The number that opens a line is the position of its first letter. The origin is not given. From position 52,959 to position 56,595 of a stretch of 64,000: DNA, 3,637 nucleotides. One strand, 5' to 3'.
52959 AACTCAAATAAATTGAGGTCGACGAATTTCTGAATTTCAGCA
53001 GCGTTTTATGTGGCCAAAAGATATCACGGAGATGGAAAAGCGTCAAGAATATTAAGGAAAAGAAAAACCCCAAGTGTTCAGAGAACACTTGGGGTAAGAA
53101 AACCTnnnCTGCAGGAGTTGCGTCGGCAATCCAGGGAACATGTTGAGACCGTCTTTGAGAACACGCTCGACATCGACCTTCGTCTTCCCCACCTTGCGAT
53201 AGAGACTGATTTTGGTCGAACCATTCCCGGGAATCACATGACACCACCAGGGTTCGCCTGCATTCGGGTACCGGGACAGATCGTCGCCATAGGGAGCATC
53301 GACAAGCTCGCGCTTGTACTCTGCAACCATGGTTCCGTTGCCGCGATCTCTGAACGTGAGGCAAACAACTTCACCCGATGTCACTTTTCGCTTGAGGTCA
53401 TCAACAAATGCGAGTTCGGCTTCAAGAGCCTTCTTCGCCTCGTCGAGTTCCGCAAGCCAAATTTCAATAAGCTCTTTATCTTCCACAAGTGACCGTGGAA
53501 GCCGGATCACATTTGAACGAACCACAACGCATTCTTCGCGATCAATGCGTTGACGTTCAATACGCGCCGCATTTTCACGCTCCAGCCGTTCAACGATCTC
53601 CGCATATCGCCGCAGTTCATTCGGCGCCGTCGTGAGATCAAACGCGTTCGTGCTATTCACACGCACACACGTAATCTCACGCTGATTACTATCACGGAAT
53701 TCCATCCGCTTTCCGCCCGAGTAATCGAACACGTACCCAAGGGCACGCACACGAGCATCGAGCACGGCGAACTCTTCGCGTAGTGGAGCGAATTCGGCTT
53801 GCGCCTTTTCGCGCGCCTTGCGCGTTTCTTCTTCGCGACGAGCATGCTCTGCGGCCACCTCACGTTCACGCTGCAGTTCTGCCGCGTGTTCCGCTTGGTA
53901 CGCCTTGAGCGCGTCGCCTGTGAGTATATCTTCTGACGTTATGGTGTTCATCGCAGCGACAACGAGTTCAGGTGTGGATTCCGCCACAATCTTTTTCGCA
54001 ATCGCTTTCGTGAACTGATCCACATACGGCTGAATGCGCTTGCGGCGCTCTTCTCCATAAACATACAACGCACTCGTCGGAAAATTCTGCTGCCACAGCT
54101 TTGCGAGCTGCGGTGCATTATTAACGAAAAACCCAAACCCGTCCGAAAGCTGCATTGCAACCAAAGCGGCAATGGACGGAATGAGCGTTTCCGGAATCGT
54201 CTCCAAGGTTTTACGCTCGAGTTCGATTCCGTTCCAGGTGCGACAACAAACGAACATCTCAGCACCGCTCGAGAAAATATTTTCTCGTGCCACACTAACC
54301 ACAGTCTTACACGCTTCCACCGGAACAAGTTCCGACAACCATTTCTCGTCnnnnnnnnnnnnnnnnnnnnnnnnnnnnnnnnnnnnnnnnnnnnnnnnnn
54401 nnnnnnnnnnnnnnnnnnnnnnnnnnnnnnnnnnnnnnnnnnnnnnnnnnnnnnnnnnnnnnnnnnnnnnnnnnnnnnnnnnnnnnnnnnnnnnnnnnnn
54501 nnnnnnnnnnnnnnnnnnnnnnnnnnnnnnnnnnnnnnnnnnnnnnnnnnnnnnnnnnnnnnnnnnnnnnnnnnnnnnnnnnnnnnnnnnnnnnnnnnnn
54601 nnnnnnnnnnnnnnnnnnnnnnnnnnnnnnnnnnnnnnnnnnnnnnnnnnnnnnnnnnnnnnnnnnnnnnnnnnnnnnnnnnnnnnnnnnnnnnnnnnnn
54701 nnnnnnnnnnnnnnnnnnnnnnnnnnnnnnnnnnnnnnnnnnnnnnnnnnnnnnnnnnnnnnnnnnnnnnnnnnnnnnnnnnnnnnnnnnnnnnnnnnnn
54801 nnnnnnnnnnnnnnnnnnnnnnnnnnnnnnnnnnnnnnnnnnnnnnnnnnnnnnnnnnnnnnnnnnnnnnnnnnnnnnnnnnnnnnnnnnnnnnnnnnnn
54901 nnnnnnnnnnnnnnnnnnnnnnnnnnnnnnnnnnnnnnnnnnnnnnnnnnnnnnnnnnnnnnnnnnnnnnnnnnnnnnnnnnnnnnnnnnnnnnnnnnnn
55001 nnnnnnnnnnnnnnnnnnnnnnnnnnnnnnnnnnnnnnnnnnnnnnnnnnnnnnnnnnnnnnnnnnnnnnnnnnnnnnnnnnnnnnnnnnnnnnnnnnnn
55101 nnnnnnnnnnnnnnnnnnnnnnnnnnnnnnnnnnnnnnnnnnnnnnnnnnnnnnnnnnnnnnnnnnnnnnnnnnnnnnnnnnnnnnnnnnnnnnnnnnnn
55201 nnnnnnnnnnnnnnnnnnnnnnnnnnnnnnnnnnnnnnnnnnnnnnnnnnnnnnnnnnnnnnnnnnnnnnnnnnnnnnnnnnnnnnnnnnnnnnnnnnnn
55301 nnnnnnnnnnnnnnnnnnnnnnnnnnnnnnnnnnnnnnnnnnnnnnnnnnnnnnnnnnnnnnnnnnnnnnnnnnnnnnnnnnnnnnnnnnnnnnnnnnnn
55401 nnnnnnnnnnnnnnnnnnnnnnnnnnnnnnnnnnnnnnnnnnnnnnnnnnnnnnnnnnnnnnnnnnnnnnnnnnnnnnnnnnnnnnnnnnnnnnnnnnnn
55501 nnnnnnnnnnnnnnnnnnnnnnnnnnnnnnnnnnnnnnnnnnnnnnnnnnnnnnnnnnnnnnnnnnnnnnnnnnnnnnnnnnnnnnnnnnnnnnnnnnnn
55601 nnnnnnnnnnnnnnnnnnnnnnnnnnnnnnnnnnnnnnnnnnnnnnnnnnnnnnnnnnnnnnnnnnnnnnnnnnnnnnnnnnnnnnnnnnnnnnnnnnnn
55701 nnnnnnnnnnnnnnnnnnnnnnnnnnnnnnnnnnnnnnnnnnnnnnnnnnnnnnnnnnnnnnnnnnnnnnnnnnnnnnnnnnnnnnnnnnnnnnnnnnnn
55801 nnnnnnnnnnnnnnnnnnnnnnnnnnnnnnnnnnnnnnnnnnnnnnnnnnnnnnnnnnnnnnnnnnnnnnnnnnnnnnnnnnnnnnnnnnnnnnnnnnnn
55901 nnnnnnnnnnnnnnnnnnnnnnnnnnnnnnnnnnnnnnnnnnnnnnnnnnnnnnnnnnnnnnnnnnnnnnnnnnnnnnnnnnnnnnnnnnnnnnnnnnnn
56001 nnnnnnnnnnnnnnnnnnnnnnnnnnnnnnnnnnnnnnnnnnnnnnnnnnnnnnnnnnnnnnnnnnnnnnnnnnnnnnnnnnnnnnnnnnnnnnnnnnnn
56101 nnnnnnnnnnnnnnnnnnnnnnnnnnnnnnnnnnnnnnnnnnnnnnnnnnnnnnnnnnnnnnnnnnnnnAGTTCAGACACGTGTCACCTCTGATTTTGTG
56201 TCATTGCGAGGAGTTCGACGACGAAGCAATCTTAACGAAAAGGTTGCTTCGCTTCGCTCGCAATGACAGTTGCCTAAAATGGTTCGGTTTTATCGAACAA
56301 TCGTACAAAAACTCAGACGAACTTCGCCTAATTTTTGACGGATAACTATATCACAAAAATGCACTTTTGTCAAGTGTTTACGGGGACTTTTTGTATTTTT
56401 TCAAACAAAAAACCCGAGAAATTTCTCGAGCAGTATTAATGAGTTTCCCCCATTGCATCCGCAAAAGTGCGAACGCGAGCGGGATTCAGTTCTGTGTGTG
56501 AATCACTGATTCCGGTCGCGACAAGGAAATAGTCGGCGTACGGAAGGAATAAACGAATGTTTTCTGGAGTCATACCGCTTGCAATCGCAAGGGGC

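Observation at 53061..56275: GC-rich HrpB-like DEAH helicase with a 440-aa novel C-terminal half and a 75-nt hairpin leader, inserted beside the str operon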

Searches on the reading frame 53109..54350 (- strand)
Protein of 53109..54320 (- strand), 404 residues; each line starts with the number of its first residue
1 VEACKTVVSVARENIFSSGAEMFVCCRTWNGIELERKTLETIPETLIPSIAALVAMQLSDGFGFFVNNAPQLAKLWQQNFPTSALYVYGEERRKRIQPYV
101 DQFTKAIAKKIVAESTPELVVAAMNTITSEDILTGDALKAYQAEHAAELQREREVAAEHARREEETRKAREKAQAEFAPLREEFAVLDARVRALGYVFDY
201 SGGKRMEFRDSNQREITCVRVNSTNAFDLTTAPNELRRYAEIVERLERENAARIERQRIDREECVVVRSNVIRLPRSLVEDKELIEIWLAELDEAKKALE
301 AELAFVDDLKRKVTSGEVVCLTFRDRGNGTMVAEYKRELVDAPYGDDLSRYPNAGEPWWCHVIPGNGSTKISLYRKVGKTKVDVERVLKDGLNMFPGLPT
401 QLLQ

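Call 25: search_protein_families(library=pfam, proteins=[window:53109-54320:-], max_evalue=10)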
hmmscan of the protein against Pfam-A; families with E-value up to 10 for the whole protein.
window:53109-54320:- (404 aa): 2 families
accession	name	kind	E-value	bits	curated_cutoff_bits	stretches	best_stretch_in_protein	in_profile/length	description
PF20570.3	DUF6779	-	0.013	16.6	28.1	1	137-197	30-94/108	Domain of unknown function (DUF6779)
PF14388.11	DUF4419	-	0.13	12.2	25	1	56-135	26-108/303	Domain of unknown function (DUF4419)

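Call 26: search_solved_structures(query=window:53109-54320:-, max_evalue=10)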
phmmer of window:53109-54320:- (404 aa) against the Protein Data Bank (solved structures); distinct sequences matched with E-value up to 10: 1.
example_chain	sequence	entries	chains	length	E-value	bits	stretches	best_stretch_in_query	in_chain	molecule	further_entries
24xh_A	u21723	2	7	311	1.6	10.8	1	63-152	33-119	Diaminopimelate dehydrogenase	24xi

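Call 36: search_protein_representatives(protein=window:53109-54320:-)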
Query: 404 residues. Proteins with E-value up to 0.001 (for the whole library): 15; up to 1e-10: 3; up to 1e-30: 3. The best 15 are listed.
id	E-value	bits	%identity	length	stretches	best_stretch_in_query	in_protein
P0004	2.5e-160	550.0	67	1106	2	3-259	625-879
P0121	5.5e-61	223.1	76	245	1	268-404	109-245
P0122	1.8e-38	148.9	43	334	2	262-402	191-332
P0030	3.3e-10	55.9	31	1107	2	13-187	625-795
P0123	6.5e-10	55.0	28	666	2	26-251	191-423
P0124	1.9e-08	50.1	31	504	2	271-404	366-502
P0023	3.1e-08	49.5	29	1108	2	265-403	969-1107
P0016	4.4e-08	48.9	28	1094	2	273-372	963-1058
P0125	5.4e-07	45.4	28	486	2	272-402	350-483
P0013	6.6e-07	45.1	32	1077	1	274-396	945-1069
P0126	4.6e-05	39.0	27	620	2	265-403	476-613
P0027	6.9e-05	38.5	30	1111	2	264-403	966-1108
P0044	9.4e-05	38.0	36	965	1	267-404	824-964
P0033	3.1e-04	36.3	34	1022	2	270-404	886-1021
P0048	4.6e-04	35.7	29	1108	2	26-199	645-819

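Call 37: search_protein_families(library=pfam, proteins=[P0121, P0122, P0123, P0124, P0125, P0126], max_evalue=0.01)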
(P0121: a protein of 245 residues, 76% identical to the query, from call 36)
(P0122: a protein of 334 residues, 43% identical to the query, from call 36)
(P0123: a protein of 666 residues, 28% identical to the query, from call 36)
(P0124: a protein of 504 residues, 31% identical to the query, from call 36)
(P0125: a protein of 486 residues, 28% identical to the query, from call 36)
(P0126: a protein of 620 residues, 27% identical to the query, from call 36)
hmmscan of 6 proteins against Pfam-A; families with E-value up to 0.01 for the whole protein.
P0121 (245 aa): 0 families

P0122 (334 aa): 0 families

P0123 (666 aa): 1 family
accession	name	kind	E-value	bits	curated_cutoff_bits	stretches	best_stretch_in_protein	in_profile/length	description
PF07717.22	OB_NTP_bind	-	2.5e-09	37.6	29.5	1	93-168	3-82/83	Oligonucleotide/oligosaccharide-binding (OB)-fold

P0124 (504 aa): 0 families

P0125 (486 aa): 0 families

P0126 (620 aa): 1 family
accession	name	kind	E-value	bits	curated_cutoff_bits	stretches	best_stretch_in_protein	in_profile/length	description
PF07717.22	OB_NTP_bind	-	1.3e-16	61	29.5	1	40-117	1-81/83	Oligonucleotide/oligosaccharide-binding (OB)-fold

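Call 57: predict_structure(alignment_id=A4)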
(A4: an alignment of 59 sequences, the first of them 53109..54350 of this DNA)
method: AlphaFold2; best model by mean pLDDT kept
length: 414 residues; sequences in the alignment: 59
mean_pLDDT: 91.4   pTM: 0.57
mean pLDDT of the five models: 91.4, 89.3, 89.1, 89.1, 89.0
residues with pLDDT >= 90: 316; 70-90: 76; 50-70: 16; < 50: 6
segments of 3 or more residues with pLDDT < 50: 274-279
pLDDT, mean of each block of 10 residues (from residue 1): 85 96 71 94 95 97 96 94 95 92 96 98 97 97 96 95 98 97 97 98 91 89 97 94 98 97 83 47 83 91 89 90 95 96 96 88 96 92 86 82 89 81
secondary structure, 60 per line:
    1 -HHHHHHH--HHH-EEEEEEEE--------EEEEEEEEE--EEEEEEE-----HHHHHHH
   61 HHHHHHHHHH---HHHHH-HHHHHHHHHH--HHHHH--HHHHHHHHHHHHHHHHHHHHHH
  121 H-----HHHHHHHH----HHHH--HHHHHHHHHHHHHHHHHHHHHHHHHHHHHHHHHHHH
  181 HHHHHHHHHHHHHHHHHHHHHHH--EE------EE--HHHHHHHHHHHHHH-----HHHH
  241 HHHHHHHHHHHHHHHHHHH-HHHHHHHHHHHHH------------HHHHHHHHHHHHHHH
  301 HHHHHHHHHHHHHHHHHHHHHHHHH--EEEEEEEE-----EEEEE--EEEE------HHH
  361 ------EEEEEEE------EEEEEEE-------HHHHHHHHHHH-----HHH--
elements in order: H2-8 E15-22 E31-39 E42-48 H54-70 H74-78 H80-89 H92-96 H99-121 H127-134 H139-142 H145-203 H218-231 H237-259 H261-273 H286-325 E328-335 E341-345 E348-351 E367-373 E380-386 H394-404

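Call 81: fold_search(model_id=the predicted structure, library=pdb)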
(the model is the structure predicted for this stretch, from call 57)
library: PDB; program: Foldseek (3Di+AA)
matches with E <= 10: 363; with E <= 0.001: 0
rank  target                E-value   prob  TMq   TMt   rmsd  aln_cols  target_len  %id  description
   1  7x5a_A                4.4e-02  0.94  0.12  0.28  15.4        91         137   18  CryoEM structure of RuvA-Holliday junction complex (released 2023-03-08)
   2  7pbu_H                4.9e-02  0.90  0.11  0.28  15.0        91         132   15  RuvAB branch migration motor complexed to the Holliday junction - RuvA-HJ core [t2 dataset] (released 2022-09-14)
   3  7pbu_A                6.0e-02  0.87  0.11  0.28  15.0        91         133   15  RuvAB branch migration motor complexed to the Holliday junction - RuvA-HJ core [t2 dataset] (released 2022-09-14)
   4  7x5a_D                9.6e-02  0.87  0.12  0.29  15.4        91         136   18  CryoEM structure of RuvA-Holliday junction complex (released 2023-03-08)
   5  6zxg_j                1.0e-01  0.99  0.13  0.40   6.3        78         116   19  Cryo-EM structure of a late human pre-40S ribosomal subunit - State H1 (released 2020-12-02)
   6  7x7q_F                1.1e-01  0.87  0.11  0.23  15.2        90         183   19  CryoEM structure of RuvA-RuvB-Holliday junction complex (released 2023-03-15)
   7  7x5a_B                1.1e-01  0.85  0.12  0.29  15.4        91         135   18  CryoEM structure of RuvA-Holliday junction complex (released 2023-03-08)
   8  6zxf_j                1.4e-01  0.99  0.13  0.41   6.2        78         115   19  Cryo-EM structure of a late human pre-40S ribosomal subunit - State G (released 2020-12-02)
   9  4dav_A                1.5e-01  0.96  0.13  0.21  10.2        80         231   19  The structure of Pyrococcus Furiosus SfsA in complex with DNA (released 2014-10-01)
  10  7zai_6                1.7e-01  0.97  0.13  0.49  12.2        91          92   11  Cryo-EM structure of a Pyrococcus abyssi 30S bound to Met-initiator tRNA, mRNA and aIF1A. (released 2022-07-13)
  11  2dgy_MODEL_1_A        1.7e-01  0.96  0.13  0.39  10.3        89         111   16  Solution structure of the eukaryotic initiation factor 1A in MGC11102 protein (released 2006-09-16)
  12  1cuk                  1.8e-01  0.75  0.11  0.22  15.0        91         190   15  ESCHERICHIA COLI RUVA PROTEIN AT PH 4.9 AND ROOM TEMPERATURE (released 1997-10-22)
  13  8aas_C                1.9e-01  0.75  0.11  0.29  10.1        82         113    8  Crystal structure of the Pyrococcus abyssi RPA trimerization core bound to poly-dT20 ssDNA (released 2023-05-03)
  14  1d8l_A                2.0e-01  0.69  0.11  0.27  15.1        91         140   15  E. COLI HOLLIDAY JUNCTION BINDING PROTEIN RUVA NH2 REGION LACKING DOMAIN III (released 2000-05-03)
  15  7x7q_A                2.1e-01  0.66  0.11  0.21  15.4        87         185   18  CryoEM structure of RuvA-RuvB-Holliday junction complex (released 2023-03-15)
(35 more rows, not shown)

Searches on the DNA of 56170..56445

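Call 70: search_rna_families(source=window, start=56170, end=56445, threshold=evalue, max_evalue=1)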
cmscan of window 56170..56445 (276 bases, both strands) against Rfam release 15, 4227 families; matches with E-value up to 1: 2.
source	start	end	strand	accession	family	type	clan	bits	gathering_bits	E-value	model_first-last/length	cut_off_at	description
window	56308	56416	-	RF02348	tracrRNA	Gene; CRISPR;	-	20.9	70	0.32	1-92/92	no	Trans-activating crRNA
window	56199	56270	+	RF03550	mir-31_2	Gene; miRNA;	-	17.9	97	0.51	1-83/83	no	mir-31_2 microRNA precursor family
